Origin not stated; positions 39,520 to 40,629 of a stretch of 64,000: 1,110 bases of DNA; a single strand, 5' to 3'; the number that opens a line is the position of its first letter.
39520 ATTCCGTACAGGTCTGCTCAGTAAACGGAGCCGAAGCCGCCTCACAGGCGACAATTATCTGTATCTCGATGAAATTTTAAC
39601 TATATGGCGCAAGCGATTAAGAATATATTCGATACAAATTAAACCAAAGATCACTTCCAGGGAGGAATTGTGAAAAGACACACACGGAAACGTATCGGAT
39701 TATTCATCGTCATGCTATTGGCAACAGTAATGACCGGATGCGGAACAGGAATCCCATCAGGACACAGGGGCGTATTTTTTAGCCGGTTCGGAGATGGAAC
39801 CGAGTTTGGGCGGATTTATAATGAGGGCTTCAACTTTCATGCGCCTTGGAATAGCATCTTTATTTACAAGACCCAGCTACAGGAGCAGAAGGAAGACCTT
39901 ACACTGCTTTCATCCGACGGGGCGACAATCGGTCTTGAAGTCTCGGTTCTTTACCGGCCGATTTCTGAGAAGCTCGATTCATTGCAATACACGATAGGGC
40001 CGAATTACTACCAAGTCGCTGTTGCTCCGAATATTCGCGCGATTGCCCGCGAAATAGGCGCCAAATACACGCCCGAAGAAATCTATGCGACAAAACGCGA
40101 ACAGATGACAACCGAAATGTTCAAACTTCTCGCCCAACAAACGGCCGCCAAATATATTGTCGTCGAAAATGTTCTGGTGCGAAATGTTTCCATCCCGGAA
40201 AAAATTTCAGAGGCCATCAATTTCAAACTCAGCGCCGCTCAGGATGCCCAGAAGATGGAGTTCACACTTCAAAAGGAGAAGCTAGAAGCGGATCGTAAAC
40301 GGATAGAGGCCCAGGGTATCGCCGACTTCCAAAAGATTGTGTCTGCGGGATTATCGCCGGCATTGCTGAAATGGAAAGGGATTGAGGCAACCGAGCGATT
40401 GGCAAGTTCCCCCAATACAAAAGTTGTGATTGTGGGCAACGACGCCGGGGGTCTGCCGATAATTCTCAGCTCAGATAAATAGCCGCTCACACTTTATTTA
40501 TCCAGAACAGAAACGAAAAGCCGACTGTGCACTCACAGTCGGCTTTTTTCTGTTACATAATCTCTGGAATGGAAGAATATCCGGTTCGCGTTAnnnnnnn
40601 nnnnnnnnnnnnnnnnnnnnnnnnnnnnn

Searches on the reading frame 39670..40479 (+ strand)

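Call 15: search_protein_families(library=pfam, proteins=[window:39670-40479:+], max_evalue=0.001)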
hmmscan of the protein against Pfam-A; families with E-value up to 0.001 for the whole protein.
window:39670-40479:+ (270 aa): 1 family
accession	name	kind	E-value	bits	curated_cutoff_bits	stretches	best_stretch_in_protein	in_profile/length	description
PF01145.31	Band_7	-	4e-28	99.1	23.6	1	28-203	3-175/176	SPFH domain / Band 7 family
